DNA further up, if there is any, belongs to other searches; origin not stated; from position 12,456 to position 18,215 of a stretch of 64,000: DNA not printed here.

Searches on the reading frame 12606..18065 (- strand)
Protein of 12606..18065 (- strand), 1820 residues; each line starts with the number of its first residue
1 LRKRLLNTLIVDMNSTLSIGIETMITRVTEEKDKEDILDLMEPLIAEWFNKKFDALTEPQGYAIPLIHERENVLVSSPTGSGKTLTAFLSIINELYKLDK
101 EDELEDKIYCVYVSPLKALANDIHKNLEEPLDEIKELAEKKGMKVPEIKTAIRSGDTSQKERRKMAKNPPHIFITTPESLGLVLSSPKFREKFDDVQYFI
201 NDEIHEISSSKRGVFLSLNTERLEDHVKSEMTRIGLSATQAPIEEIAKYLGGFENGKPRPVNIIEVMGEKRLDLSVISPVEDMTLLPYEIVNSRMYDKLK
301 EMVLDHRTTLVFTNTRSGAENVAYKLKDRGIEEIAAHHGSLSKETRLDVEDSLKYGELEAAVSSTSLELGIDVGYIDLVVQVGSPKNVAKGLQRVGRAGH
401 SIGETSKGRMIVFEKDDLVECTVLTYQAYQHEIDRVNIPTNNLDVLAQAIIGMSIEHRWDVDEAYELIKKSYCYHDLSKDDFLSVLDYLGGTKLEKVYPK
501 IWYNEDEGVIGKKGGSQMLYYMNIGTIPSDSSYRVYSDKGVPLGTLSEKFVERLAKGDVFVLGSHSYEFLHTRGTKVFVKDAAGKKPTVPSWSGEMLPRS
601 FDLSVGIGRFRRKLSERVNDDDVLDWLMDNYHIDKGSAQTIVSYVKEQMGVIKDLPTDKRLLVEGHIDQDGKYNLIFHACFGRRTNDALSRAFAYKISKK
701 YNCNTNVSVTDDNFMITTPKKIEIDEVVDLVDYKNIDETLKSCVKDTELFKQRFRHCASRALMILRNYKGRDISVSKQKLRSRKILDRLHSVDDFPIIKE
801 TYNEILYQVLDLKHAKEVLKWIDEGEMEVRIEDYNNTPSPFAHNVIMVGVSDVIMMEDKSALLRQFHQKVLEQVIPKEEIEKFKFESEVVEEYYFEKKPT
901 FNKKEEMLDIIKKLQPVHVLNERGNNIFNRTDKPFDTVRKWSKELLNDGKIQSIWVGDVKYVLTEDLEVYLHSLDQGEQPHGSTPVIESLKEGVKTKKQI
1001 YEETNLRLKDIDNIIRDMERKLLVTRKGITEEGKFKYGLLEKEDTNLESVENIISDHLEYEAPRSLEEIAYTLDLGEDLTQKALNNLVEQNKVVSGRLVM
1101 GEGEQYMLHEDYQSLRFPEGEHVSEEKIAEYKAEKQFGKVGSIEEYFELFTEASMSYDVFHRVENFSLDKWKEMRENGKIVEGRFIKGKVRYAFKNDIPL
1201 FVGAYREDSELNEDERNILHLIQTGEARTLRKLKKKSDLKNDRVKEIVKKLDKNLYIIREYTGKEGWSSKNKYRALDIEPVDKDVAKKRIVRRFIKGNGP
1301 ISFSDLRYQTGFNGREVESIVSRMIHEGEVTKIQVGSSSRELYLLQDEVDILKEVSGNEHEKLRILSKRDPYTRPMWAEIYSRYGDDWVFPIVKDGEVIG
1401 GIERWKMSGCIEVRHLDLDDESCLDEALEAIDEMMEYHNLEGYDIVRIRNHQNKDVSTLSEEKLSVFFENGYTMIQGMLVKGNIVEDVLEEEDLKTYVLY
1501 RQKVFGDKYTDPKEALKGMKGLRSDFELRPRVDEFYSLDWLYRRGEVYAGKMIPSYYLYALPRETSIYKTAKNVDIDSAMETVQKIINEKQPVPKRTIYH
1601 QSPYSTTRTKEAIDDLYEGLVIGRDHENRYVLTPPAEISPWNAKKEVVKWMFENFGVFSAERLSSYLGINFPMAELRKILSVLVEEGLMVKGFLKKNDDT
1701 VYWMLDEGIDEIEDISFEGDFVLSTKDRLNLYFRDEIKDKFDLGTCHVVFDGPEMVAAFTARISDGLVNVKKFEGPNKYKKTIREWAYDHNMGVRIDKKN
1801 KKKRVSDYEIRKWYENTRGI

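Call 60: search_protein_families(library=pfam, proteins=[window:12606-18065:-], max_evalue=0.00001)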
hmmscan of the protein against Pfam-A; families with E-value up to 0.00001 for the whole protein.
window:12606-18065:- (1820 aa): 6 families
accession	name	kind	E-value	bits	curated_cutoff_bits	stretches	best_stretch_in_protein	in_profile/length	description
PF08494.16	DEAD_assoc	-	1.5e-58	198.2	23.5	1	655-842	1-191/191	DEAD/H associated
PF19306.5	WH_Lhr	-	5e-35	120.8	27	1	430-588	5-167/168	Large helicase-related protein, winged helix domain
PF00270.35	DEAD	-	2e-31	109.4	26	1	57-242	1-163/167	DEAD/DEAH box helicase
PF00271.37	Helicase_C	-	2e-16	60.6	23.5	1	297-399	4-107/110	Helicase conserved C-terminal domain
PF04851.21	ResIII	-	5.6e-13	49.6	22.5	1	60-239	20-161/164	Type III restriction enzyme, res subunit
PF06224.18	AlkZ-like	-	4.4e-11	43.4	25.9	1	1207-1401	81-291/329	DNA glycosylase AlkZ-like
